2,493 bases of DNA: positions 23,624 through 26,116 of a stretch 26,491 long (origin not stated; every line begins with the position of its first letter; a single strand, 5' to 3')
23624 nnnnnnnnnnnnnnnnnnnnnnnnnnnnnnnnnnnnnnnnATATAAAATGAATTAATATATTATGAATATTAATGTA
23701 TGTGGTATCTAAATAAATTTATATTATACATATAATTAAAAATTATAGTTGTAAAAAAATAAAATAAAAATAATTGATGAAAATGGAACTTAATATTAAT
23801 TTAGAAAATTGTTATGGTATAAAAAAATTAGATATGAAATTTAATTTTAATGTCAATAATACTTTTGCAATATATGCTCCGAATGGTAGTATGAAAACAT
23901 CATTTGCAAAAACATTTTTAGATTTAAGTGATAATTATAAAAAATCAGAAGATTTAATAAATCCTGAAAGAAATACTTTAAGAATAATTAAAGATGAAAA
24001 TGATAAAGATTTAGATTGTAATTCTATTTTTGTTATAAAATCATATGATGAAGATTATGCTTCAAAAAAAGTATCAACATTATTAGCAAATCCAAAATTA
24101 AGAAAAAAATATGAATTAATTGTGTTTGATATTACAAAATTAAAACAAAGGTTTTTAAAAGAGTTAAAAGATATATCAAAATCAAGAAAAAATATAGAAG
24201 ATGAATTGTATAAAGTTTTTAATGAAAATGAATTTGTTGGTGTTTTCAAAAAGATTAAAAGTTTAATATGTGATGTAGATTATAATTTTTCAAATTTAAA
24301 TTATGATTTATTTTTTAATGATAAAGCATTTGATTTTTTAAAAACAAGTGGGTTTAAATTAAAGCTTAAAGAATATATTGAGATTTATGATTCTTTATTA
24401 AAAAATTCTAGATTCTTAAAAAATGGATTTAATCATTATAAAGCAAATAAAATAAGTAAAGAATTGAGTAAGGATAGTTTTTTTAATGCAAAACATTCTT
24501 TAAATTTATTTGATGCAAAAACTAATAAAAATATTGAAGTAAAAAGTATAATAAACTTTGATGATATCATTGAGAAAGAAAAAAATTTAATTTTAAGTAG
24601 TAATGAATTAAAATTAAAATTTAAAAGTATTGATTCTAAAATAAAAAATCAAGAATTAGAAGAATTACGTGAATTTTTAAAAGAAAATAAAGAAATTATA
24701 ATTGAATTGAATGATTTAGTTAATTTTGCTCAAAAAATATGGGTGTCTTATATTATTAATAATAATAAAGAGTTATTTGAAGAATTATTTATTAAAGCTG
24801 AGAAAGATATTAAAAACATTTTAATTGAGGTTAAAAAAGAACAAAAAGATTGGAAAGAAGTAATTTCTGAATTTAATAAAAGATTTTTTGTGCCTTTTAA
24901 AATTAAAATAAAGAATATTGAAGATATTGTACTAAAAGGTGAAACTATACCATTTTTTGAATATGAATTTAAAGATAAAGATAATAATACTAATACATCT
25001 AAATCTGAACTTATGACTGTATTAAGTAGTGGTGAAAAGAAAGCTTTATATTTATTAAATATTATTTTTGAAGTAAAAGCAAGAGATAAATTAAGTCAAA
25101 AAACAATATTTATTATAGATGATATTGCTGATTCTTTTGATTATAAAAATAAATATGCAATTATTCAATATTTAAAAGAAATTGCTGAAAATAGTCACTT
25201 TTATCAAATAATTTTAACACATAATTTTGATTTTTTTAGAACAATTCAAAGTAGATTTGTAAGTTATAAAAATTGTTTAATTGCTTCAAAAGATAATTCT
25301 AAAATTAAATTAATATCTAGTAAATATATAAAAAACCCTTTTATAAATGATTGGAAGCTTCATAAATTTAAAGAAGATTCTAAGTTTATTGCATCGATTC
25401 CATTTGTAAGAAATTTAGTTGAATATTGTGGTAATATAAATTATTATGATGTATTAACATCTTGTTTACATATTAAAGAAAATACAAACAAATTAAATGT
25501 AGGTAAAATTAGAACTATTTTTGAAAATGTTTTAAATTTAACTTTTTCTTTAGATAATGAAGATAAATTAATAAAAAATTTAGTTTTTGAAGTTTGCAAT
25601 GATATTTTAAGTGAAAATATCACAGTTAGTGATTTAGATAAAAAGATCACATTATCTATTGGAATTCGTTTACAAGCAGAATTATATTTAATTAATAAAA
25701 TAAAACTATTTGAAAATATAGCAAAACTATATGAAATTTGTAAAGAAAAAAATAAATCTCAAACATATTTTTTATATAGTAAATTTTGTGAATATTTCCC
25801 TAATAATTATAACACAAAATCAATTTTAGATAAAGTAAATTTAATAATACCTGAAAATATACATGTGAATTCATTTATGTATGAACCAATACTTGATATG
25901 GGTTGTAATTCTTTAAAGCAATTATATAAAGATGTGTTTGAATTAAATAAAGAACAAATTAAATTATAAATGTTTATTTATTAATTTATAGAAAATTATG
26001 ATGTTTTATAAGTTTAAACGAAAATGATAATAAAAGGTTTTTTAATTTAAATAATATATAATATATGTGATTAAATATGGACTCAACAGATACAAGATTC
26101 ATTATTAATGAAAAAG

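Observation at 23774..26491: SMC/ABC ATPase with a Gly-to-Met Walker A, followed by an HKD-nuclease-headed gene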

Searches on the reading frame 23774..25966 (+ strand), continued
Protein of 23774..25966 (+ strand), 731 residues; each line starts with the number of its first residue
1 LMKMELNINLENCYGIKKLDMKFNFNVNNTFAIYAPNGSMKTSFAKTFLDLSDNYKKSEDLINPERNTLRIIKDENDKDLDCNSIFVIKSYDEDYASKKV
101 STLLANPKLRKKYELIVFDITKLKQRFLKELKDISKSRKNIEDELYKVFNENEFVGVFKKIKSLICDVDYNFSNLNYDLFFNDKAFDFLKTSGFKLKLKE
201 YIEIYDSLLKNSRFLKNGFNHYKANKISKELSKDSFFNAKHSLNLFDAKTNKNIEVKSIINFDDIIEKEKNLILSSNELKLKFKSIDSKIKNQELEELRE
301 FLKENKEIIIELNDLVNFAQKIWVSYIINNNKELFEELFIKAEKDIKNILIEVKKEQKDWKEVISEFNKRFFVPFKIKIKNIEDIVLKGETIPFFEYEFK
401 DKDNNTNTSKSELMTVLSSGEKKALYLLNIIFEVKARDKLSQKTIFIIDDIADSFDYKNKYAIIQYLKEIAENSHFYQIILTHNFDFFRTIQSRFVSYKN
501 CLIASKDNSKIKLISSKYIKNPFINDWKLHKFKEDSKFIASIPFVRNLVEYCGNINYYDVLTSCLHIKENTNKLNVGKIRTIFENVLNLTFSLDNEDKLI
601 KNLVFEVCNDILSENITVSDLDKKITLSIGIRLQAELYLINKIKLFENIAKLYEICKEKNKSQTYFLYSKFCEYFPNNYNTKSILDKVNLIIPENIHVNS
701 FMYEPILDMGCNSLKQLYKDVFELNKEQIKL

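Call 92: search_protein_families(library=pfam, proteins=[P0043, P0071, P0072, P0075, P0087, P0004, P0022], max_evalue=1)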
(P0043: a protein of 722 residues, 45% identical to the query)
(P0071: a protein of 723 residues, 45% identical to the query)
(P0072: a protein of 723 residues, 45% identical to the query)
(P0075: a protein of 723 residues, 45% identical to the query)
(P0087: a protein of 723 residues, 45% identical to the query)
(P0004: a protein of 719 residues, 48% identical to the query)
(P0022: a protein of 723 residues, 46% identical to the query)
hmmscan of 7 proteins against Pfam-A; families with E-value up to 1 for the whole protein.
P0043 (722 aa): 3 families
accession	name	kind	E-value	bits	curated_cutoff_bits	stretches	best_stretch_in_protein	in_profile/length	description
PF13166.12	AAA_13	-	9.9e-14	51.4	36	2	193-508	283-592/713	AAA domain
PF02463.25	SMC_N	-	0.0021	17.9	40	1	93-495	91-207/220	RecF/RecN/SMC N terminal domain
PF02604.26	PhdYeFM_antitox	-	0.38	11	29.8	0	342-360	6-24/74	Antitoxin Phd_YefM, type II toxin-antitoxin system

P0071 (723 aa): 4 families
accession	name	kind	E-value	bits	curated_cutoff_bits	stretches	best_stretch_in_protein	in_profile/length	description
PF13166.12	AAA_13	-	2.1e-09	37.1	36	1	195-505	284-589/713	AAA domain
PF02463.25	SMC_N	-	0.0098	15.8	40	1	204-500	100-212/220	RecF/RecN/SMC N terminal domain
PF21934.1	Yop-YscD_ppl_3rd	-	0.12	12.6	24.3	0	354-382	35-63/64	YscD/CdsD-like Bon-like domain 3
PF02498.22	Bro-N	-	0.48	11.5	25.6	1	436-519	2-77/96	BRO family, N-terminal domain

P0072 (723 aa): 8 families
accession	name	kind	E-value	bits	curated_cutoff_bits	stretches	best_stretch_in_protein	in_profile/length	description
PF13166.12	AAA_13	-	4.1e-09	36.2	36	2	195-522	284-608/713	AAA domain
PF02463.25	SMC_N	-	7.2e-06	26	40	1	205-486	60-198/220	RecF/RecN/SMC N terminal domain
PF15468.11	DUF4636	-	0.028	14.6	27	1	39-108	74-144/243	Domain of unknown function (DUF4636)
PF21934.1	Yop-YscD_ppl_3rd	-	0.038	14.2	24.3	1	354-382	35-63/64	YscD/CdsD-like Bon-like domain 3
PF11577.13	NEMO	-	0.081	13.4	23.2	1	102-121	25-44/68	NF-kappa-B essential modulator NEMO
PF15508.11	NAAA-beta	-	0.099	13.5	27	0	107-132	15-40/63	beta subunit of N-acylethanolamine-hydrolyzing acid amidase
PF16046.10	FAM76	-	0.17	11.8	28.5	1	78-148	190-264/298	FAM76 protein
PF02498.22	Bro-N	-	0.21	12.7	25.6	1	436-518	2-76/96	BRO family, N-terminal domain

P0075 (723 aa): 6 families
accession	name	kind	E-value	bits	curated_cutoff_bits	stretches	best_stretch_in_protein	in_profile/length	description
PF13166.12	AAA_13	-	3.9e-08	32.9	36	2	193-511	282-598/713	AAA domain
PF24741.1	AlkZ-rel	-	0.006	16.5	26.5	1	87-159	79-142/221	AlkZ related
PF02463.25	SMC_N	-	0.0066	16.3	40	1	240-495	135-207/220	RecF/RecN/SMC N terminal domain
PF11577.13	NEMO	-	0.029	14.8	23.2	1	102-121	25-44/68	NF-kappa-B essential modulator NEMO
PF15508.11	NAAA-beta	-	0.089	13.7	27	0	107-133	15-41/63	beta subunit of N-acylethanolamine-hydrolyzing acid amidase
PF13333.12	rve_2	-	0.97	10.1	22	0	188-208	16-36/56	Integrase core domain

P0087 (723 aa): 6 families
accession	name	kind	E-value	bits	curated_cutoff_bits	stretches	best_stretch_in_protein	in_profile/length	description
PF13166.12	AAA_13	-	6.5e-11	42.1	36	1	193-523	282-609/713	AAA domain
PF02463.25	SMC_N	-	1.2e-05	25.3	40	1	240-501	135-213/220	RecF/RecN/SMC N terminal domain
PF00929.31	RNase_T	-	0.0088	17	24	0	247-303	56-112/164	Exonuclease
PF21934.1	Yop-YscD_ppl_3rd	-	0.023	14.9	24.3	0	354-382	35-63/64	YscD/CdsD-like Bon-like domain 3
PF15508.11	NAAA-beta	-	0.024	15.5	27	0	107-132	15-40/63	beta subunit of N-acylethanolamine-hydrolyzing acid amidase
PF16046.10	FAM76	-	0.11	12.4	28.5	1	91-149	207-265/298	FAM76 protein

P0004 (719 aa): 3 families
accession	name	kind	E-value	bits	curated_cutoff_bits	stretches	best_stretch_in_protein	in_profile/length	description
PF02463.25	SMC_N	-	9.5e-07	28.9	40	1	13-490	9-205/220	RecF/RecN/SMC N terminal domain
PF18228.7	CdiI_N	-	0.11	12.8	25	0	435-472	54-91/108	CdiI N-terminal domain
PF11897.13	DUF3417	-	0.64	10.9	25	1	309-338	4-33/109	Protein of unknown function (DUF3417)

P0022 (723 aa): 4 families
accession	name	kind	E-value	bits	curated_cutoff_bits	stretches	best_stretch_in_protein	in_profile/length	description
PF02463.25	SMC_N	-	3.1e-07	30.5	40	1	254-488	111-200/220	RecF/RecN/SMC N terminal domain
PF11577.13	NEMO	-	0.0094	16.4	23.2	1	102-121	25-44/68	NF-kappa-B essential modulator NEMO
PF02498.22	Bro-N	-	0.066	14.3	25.6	1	436-498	2-54/96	BRO family, N-terminal domain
PF08349.16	DUF1722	-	0.16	12.7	22.5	0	328-357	69-98/117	Protein of unknown function (DUF1722)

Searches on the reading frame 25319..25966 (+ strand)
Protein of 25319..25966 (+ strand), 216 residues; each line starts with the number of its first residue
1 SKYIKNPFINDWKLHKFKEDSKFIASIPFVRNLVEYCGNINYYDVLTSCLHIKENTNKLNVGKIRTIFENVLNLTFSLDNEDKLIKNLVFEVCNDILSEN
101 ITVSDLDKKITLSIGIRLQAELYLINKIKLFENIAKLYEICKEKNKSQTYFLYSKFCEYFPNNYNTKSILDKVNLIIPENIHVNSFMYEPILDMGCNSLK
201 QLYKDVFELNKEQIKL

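Call 39: search_protein_families(library=pfam, alignment_id=A2, max_evalue=10)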
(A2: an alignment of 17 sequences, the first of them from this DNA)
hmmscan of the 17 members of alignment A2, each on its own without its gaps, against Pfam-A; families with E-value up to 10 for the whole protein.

A. member 1, seq(216 aa): 1 family
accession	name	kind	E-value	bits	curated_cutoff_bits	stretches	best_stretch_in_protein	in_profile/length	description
PF18928.5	DUF5677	-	0.45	11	27.1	1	64-159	34-147/166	Family of unknown function (DUF5677)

B. families by the number of members that match (of 17 scanned): 12 families
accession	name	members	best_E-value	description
PF00423.25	HN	2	0.042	Haemagglutinin-neuraminidase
PF09762.14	CCDC93_CC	1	0.0031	CCDC93 coiled-coil domain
PF22688.2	Hda_lid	1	0.037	Hda, lid domain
PF17330.7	SWC7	1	0.046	SWR1 chromatin-remodelling complex, sub-unit Swc7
PF06603.16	UpxZ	1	0.054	UpxZ family of transcription anti-terminator antagonists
PF23616.1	Ig_GEX2_N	1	0.063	GEX2 N-terminal Ig-like domain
PF15698.10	Phosphatase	1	0.1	Phosphatase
PF00800.23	PDT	1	0.11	Prephenate dehydratase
PF10755.14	DUF2585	1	0.18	Protein of unknown function (DUF2585)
PF11176.13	Tma16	1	0.18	Translation machinery-associated protein 16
PF19513.4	DUF6047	1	0.22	Family of unknown function (DUF6047)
PF18928.5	DUF5677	1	0.45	Family of unknown function (DUF5677)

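Call 40: search_solved_structures(query=A2, max_evalue=10)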
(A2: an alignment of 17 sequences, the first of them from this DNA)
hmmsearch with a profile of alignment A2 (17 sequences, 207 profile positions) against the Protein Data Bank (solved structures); distinct sequences matched with E-value up to 10: 3.
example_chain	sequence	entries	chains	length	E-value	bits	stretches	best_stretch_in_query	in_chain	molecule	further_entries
2efv_A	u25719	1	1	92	0.063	16.3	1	41-109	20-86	Hypothetical protein MJ0366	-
4aw7_A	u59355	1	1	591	0.86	12.6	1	8-62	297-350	GH86A BETA-PORPHYRANASE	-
2l5a_A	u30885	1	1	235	1.8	11.6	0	14-43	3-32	Histone H3-like centromeric protein CSE4, Protein SCM3, Histone H4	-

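Call 52: predict_structure(alignment_id=A2)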
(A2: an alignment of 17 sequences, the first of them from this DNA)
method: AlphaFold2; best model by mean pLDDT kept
length: 216 residues; sequences in the alignment: 17
mean_pLDDT: 87.2   pTM: 0.87
mean pLDDT of the five models: 87.2, 85.2, 84.1, 84.0, 82.9
residues with pLDDT >= 90: 134; 70-90: 58; 50-70: 18; < 50: 6
segments of 3 or more residues with pLDDT < 50: 1-3, 184-186
pLDDT, mean of each block of 10 residues (from residue 1): 61 84 93 92 95 93 96 91 97 95 82 96 89 78 85 93 96 78 57 88 97 79
secondary structure, 60 per line:
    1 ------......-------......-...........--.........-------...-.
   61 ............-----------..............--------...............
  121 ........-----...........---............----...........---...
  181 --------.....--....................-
elements in order: H7-12 H20-25 H27-37 H40-48 H61-72 H85-97 H106-128 H134-144 H148-159 H164-174 H189-193 H196-215

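Call 55: fold_search(model_id=the predicted structure, library=pdb)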
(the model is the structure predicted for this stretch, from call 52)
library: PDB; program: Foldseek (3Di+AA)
matches with E <= 10: 146; with E <= 0.001: 0
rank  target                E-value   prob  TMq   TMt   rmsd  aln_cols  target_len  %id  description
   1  7zyf_A                6.9e-01  0.10  0.18  0.07  17.1       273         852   12  Insulin regulated aminopeptidase (IRAP) in complex with a nanomolar alpha hydroxy beta amino acid based inhibitor. (released 2022-07-20)
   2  8cgp_B                6.9e-01  0.10  0.17  0.07  18.0       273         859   11  Insulin regulated aminopeptidase (IRAP) in complex with an allosteric aryl sulfonamide inhibitor (released 2024-01-31)
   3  2q00_B                1.0e+00  0.85  0.37  0.57   5.5       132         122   14  Crystal structure of the P95883_SULSO protein from Sulfolobus solfataricus. NESG target SsR10. (released 2007-05-29)
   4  7zyf_B                1.5e+00  0.06  0.17  0.07  17.0       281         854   11  Insulin regulated aminopeptidase (IRAP) in complex with a nanomolar alpha hydroxy beta amino acid based inhibitor. (released 2022-07-20)
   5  6xnx_C                1.8e+00  0.06  0.17  0.09  20.5       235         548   12  Structure of RAG1 (R848M/E649V)-RAG2-DNA Strand Transfer Complex (Dynamic-Form) (released 2020-08-26)
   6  2jpu_MODEL_1_A        1.9e+00  0.54  0.34  0.51   5.6       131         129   15  solution structure of NESG target SsR10, Orf c02003 protein (released 2007-07-03)
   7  7o8q                  1.9e+00  0.06  0.18  0.16  18.3       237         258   10  NmHR light state structure at 22.5 ms (20 - 25 ms) after photoexcitation determined by serial millisecond crystallograph (released 2022-02-09)
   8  5n7o_A                1.9e+00  0.06  0.16  0.18  14.6       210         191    8  EthR2 in complex with SMARt-420 compound (released 2017-04-26)
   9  2oer_A                2.5e+00  0.04  0.14  0.16  15.7       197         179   12  Probable Transcriptional Regulator from Pseudomonas aeruginosa (released 2007-01-30)
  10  8zkw_B                2.5e+00  0.02  0.13  0.07  21.4       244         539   10  Cryo-EM structure of the Drosophila INDY (apo-asymmetric, pH 6) (released 2025-01-29)
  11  3him_B                2.7e+00  0.07  0.19  0.20  13.0       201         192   11  The Crystal Structure of a Bacterial Regulatory Protein in the tetR Family from Rhodococcus RHA1 to 2.2A (released 2009-05-26)
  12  6xnx_A                2.7e+00  0.04  0.17  0.09  19.3       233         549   11  Structure of RAG1 (R848M/E649V)-RAG2-DNA Strand Transfer Complex (Dynamic-Form) (released 2020-08-26)
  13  3zc1_A                2.8e+00  0.09  0.24  0.26  13.4       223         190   11  Crystal structure of AfC3PO (released 2013-01-23)
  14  7afw                  2.8e+00  0.05  0.16  0.20  16.0       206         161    9  Beta-Catenin in complex with compound 6 (released 2020-12-16)
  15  6bzd_A                3.1e+00  0.06  0.19  0.17  17.3       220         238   13  Structure of 14-3-3 gamma R57E mutant bound to GlcNAcylated peptide (released 2018-05-09)
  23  6m6w_G                3.9e+00  0.30  0.34  0.50   5.7       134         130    5  Crystal structure the toxin-antitoxin MntA-HpeT mutant-Y104A (released 2020-09-30)
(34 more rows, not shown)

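Call 63: fold_search(model_id=the predicted structure, library=viral)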
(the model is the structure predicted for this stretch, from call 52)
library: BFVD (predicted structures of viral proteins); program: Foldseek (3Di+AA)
matches with E <= 10: 104; with E <= 0.001: 0
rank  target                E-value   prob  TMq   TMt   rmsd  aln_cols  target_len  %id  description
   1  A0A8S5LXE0            1.5e+00  0.04  0.15  0.10  18.8       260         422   10  Uncharacterized protein [Siphoviridae sp. ctOOe6]
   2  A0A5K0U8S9            1.6e+00  0.09  0.19  0.25  14.8       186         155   13  Uncharacterized protein [Yasminevirus sp. GU-2018]
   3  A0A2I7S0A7            1.7e+00  0.04  0.15  0.08  17.3       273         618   10  (no name in the UniProt tables at hand)
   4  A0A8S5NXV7            2.2e+00  0.02  0.12  0.12  22.8       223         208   15  Uncharacterized protein [Siphoviridae sp. ctINK4]
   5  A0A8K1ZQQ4            2.3e+00  0.05  0.17  0.05  17.2       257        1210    9  (no name in the UniProt tables at hand)
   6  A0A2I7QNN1            2.3e+00  0.04  0.14  0.14  17.6       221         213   11  (no name in the UniProt tables at hand)
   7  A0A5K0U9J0            2.5e+00  0.06  0.20  0.17  16.0       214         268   15  Uncharacterized protein [Yasminevirus sp. GU-2018]
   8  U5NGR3                2.6e+00  0.03  0.14  0.13  20.3       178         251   13  (no name in the UniProt tables at hand)
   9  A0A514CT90            2.8e+00  0.06  0.14  0.17  18.7       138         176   10  Uncharacterized protein [Achromobacter phage Motura]
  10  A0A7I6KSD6            3.1e+00  0.04  0.15  0.18  13.3       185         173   11  (no name in the UniProt tables at hand)
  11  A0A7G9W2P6            3.3e+00  0.07  0.15  0.23  13.8       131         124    9  (no name in the UniProt tables at hand)
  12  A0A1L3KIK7            3.4e+00  0.05  0.19  0.09  19.1       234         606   13  (no name in the UniProt tables at hand)
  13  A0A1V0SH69            3.6e+00  0.03  0.15  0.05  16.0       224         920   11  Zn-dependent peptidase [Hokovirus HKV1]
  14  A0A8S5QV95            3.7e+00  0.04  0.17  0.13  16.3       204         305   12  ParB-like protein [Siphoviridae sp. ct5co22]
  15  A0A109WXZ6            3.7e+00  0.03  0.16  0.11  15.9       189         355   10  (no name in the UniProt tables at hand)
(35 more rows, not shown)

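Call 79: search_protein_representatives(alignment_id=A2)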
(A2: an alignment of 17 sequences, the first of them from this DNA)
Query: 17 sequences, 207 profile positions. Proteins with E-value up to 0.001 (for the whole library): 1278; up to 1e-10: 1086; up to 1e-30: 610. The best 150 are listed.
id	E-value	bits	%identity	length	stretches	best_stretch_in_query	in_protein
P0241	1.8e-85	302.3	-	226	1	1-206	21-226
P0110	7.6e-84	297.0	-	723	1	1-206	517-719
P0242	1.2e-81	289.9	-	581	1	1-204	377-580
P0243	2.0e-78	279.3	-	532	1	2-205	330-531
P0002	5.8e-78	277.8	-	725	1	2-206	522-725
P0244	7.9e-78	277.4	-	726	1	1-205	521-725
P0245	9.0e-78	277.2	-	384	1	1-204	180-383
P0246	8.4e-77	274.0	-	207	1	4-206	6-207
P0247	1.8e-76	272.9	-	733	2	1-206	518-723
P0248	6.9e-76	271.0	-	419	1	2-205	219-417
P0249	2.3e-75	269.3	-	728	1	1-205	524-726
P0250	4.5e-74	265.1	-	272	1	3-205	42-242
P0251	9.7e-74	264.0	-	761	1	2-204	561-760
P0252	1.8e-73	263.1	-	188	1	21-206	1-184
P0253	6.6e-73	261.3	-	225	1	3-205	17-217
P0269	1.0e-69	250.8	-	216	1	2-206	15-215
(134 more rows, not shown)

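Call 81: find_encoding_contigs(protein=P0269, flank=6000, max_places=3)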
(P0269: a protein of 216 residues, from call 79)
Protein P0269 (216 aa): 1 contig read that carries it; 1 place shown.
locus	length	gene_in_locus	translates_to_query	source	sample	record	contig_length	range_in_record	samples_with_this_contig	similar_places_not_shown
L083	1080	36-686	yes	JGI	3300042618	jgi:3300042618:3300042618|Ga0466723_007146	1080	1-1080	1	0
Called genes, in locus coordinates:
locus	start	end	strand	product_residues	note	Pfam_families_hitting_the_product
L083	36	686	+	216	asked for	-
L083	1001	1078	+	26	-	?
